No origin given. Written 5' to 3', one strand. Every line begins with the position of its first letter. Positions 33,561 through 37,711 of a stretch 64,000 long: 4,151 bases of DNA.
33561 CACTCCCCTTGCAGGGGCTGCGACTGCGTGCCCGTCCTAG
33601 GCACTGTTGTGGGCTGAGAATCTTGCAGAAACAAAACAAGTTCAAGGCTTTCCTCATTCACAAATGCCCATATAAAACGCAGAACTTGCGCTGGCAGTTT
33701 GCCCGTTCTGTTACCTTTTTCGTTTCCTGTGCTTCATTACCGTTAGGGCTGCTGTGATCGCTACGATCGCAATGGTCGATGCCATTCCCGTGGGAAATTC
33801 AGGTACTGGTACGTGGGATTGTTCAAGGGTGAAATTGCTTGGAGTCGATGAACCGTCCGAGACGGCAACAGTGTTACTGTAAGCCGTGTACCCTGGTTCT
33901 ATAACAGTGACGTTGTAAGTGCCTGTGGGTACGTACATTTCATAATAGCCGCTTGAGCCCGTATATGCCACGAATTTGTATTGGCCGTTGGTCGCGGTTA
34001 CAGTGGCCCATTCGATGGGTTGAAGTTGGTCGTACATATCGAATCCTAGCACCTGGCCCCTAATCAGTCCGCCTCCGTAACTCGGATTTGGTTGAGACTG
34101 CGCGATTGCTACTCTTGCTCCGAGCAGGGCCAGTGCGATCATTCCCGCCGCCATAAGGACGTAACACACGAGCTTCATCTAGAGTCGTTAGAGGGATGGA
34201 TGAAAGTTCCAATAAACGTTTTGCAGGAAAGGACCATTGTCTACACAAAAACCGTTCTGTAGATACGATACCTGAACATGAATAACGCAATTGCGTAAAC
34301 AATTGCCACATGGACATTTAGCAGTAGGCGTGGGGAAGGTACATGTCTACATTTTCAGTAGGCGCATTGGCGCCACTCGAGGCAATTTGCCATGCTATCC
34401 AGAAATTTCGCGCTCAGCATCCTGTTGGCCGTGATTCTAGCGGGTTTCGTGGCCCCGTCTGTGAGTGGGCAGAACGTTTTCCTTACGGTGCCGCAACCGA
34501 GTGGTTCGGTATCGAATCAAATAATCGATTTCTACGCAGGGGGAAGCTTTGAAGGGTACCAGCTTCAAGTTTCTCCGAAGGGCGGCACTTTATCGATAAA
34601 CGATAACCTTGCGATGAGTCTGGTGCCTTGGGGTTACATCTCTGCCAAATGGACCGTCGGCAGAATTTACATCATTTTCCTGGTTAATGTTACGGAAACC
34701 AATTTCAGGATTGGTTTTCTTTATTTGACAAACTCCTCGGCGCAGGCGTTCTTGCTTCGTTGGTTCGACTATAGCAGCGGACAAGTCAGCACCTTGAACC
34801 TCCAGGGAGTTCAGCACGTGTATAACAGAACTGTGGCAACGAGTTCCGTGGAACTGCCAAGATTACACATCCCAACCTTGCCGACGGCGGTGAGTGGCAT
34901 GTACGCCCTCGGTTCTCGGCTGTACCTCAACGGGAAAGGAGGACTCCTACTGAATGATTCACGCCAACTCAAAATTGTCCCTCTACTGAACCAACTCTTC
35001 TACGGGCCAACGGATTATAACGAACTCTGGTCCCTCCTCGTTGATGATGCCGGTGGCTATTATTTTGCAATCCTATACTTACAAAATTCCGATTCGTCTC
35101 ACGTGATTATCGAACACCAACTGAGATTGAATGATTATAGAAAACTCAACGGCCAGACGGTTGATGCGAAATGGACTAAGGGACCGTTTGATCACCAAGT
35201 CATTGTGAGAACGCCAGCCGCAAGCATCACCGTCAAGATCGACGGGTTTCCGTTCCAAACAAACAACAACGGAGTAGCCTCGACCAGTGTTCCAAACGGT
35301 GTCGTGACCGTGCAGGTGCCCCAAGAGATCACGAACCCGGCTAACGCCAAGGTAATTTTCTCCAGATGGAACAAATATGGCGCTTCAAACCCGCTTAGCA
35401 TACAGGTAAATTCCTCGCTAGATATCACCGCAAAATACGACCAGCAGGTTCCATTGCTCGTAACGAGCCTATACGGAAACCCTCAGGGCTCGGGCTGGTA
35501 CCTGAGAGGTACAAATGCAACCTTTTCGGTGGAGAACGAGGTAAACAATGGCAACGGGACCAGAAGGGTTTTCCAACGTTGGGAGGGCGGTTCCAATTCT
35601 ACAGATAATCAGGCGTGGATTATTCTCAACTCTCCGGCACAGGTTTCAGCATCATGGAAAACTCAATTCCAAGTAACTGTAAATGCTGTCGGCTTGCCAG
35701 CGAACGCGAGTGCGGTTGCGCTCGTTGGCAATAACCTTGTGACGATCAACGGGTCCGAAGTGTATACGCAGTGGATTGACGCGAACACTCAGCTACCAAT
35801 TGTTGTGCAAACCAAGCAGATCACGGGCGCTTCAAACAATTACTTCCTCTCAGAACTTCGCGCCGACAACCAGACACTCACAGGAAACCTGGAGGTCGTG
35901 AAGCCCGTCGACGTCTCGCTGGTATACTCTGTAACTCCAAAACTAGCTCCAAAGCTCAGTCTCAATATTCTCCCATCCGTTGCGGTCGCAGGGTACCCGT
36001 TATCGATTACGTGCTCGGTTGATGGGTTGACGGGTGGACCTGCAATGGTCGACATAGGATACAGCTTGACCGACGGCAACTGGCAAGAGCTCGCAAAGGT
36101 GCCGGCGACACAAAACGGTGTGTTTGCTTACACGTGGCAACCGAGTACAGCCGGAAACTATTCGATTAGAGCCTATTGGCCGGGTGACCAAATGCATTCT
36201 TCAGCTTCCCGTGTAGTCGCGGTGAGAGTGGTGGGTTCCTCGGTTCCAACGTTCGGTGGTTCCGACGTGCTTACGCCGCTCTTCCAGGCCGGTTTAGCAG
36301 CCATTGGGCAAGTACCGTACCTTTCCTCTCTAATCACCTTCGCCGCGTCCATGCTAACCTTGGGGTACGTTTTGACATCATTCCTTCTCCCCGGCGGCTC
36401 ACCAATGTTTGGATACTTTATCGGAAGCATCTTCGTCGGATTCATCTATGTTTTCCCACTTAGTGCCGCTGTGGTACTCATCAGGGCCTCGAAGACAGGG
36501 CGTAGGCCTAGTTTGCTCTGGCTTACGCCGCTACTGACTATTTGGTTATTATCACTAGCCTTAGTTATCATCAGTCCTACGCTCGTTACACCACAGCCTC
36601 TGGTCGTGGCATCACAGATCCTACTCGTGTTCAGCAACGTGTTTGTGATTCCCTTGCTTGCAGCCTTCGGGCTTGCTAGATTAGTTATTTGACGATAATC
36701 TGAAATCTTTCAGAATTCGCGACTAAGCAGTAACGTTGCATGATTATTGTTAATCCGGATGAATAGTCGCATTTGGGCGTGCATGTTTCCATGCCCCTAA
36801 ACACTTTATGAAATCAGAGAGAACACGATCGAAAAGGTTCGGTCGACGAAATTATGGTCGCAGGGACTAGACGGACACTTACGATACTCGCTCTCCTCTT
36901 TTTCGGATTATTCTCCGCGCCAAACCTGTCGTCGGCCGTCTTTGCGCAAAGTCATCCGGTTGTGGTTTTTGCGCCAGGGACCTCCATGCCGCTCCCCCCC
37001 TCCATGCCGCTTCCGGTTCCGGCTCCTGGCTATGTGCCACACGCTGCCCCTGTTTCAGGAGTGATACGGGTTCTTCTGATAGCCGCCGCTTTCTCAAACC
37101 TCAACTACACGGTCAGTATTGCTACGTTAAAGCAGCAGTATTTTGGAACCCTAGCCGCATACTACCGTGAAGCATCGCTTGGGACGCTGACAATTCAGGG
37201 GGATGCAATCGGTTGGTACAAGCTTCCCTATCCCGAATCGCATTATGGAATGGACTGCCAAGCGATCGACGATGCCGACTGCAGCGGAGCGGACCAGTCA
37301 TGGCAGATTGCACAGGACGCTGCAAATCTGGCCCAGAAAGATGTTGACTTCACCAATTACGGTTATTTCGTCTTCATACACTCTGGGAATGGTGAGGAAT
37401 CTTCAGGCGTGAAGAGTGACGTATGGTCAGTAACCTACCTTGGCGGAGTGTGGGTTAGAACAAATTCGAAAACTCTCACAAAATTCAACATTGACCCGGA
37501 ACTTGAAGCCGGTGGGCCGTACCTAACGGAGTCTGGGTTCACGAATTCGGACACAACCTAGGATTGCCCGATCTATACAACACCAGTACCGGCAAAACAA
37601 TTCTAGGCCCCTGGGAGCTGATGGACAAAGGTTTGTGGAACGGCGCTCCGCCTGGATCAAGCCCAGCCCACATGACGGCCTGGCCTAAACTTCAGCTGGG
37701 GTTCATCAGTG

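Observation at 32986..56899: Cell-surface island: two archaeosortase homologs, PEF-CTERM cargo, two KaiC-like ATPases and GT-C glycosyltransferase candidates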

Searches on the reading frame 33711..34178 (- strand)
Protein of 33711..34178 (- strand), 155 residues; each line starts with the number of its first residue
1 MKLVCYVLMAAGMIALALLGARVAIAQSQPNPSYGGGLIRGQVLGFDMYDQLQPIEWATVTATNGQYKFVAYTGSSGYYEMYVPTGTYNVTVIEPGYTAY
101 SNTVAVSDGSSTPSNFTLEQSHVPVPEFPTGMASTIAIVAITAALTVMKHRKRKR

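Call 5: search_protein_families(library=ncbifam, proteins=[window:33711-34178:-], max_evalue=0.01)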
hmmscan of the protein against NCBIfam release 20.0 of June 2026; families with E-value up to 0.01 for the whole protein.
window:33711-34178:- (155 aa): 1 family
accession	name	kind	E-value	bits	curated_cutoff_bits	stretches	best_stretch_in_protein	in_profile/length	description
NF052345.1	S_layer_anammox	exception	1.3e-08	32.7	1400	1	30-142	1306-1416/1596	Kustd1514 family S-layer glycoprotein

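Call 11: search_protein_families(library=pfam, proteins=[window:33711-34178:-], max_evalue=0.01)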
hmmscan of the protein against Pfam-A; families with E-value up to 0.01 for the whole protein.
window:33711-34178:- (155 aa): 4 families
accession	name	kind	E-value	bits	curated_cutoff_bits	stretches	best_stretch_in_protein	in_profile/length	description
PF13620.12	CarboxypepD_reg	-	5.9e-11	43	32.3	1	52-119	11-82/82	Carboxypeptidase regulatory-like domain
PF13715.12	CarbopepD_reg_2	-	1.7e-06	28.4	32.2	1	51-123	10-81/88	CarboxypepD_reg-like domain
PF08308.17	PEGA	-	1.4e-05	25.3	20.8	1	81-121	29-70/71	PEGA domain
PF14686.12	fn3_3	-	0.00019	21.6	24.4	1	63-112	19-73/75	Polysaccharide lyase family 4, domain II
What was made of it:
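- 33711..34178 (-): Small secreted cargo (155 aa): signal peptide, CarboxypepD_reg domain, and the tail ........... + TM helix + KHRKRKR. PF13620 scores 43 bits (call 11).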

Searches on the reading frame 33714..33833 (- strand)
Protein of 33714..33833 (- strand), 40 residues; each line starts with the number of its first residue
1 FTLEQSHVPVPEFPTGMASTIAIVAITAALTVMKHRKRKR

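Call 25: search_protein_families(library=ncbifam, proteins=[window:33714-33833:-], max_evalue=10)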
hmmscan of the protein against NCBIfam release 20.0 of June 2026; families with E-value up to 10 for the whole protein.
seq(40 aa): 3 families
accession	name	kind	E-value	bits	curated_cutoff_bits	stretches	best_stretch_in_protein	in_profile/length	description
TIGR03024.1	arch_PEF_CTERM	domain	0.0011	19.1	23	1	10-32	1-20/25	PEF-CTERM sorting domain-containing protein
TIGR03065.1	srtB_sig_QVPTGV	subfamily_domain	0.13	12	21.35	1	12-36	1-31/32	QVPTGV class sortase B protein-sorting domain-containing protein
TIGR04296.1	PEFG-CTERM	domain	6.5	6.5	25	0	10-27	2-24/30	PEFG-CTERM sorting domain-containing protein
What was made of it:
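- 33711..34178 (-): The tail's best model is PEF-CTERM at 19.1 bits, below the cut-off of 23 (call 25).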

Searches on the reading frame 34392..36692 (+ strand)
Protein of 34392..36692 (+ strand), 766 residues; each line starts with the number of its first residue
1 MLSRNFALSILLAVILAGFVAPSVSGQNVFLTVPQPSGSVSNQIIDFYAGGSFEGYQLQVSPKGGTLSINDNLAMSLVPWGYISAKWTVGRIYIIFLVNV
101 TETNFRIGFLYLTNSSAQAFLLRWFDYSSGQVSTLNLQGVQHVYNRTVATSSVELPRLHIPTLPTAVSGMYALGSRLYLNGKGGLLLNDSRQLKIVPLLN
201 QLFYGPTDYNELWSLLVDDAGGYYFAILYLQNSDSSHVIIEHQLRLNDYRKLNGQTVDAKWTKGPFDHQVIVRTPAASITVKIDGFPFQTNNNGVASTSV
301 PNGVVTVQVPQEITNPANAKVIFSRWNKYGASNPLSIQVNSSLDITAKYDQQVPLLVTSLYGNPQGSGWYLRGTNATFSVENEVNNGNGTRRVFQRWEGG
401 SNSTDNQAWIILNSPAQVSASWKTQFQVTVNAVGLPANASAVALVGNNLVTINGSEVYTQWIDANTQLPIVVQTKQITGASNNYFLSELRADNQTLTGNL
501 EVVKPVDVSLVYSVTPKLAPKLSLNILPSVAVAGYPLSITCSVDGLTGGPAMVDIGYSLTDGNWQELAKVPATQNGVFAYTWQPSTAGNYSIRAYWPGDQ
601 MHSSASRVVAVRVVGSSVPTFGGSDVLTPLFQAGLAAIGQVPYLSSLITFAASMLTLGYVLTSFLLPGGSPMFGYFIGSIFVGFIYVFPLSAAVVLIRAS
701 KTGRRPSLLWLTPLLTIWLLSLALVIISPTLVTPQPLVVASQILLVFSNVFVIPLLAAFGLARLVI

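Call 5: search_protein_families(library=ncbifam, proteins=[window:34392-36692:+], max_evalue=0.01)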
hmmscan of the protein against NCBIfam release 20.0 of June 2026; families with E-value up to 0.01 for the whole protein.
window:34392-36692:+ (766 aa): 0 families

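Call 11: search_protein_families(library=pfam, proteins=[window:34392-36692:+], max_evalue=0.01)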
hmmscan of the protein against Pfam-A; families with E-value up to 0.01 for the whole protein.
window:34392-36692:+ (766 aa): 2 families
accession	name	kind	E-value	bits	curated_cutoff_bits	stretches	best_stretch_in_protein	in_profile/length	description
PF16640.11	Big_3_5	-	6.5e-06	27.1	35.5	1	528-613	5-87/88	Bacterial Ig-like domain (group 3)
PF16738.10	CBM26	-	0.0013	19.2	28.1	0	575-609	10-43/70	Starch-binding module 26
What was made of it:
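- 34392..36692 (+): 766-aa membrane protein: signal peptide, large ectodomain with Ig-like and 'GSGWY' repeats, and 4-5 C-terminal TM helices. Big_3_5 gives only a weak hit (call 11).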

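Call 45: search_protein_families(library=pfam, proteins=[window:34392-36692:+], max_evalue=10)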
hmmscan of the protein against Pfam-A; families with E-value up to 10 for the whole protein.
window:34392-36692:+ (766 aa): 3 families
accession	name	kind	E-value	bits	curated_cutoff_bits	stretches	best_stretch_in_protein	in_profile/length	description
PF16640.11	Big_3_5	-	6.5e-06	27.1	35.5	1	528-613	5-87/88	Bacterial Ig-like domain (group 3)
PF16738.10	CBM26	-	0.0013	19.2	28.1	1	575-609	10-43/70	Starch-binding module 26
PF13895.12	Ig_2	-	0.16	12.7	27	1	528-605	8-73/79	Immunoglobulin domain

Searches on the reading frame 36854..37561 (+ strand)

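Call 5: search_protein_families(library=ncbifam, proteins=[window:36854-37561:+], max_evalue=0.01)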
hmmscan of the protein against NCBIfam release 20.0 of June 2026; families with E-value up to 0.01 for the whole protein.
window:36854-37561:+ (235 aa): 1 family
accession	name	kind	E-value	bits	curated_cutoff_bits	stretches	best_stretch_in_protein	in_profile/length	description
TIGR03296.1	M6dom_TIGR03296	domain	2e-14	54.1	110.8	1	92-208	23-149/286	M6 family metalloprotease domain-containing protein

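Call 11: search_protein_families(library=pfam, proteins=[window:36854-37561:+], max_evalue=0.01)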
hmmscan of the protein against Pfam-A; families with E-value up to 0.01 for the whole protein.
window:36854-37561:+ (235 aa): 1 family
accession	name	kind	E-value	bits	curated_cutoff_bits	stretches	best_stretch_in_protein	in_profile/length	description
PF05547.17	Peptidase_M6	-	1.9e-07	31.1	22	1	91-172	61-141/294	Immune inhibitor A peptidase M6, catalytic domain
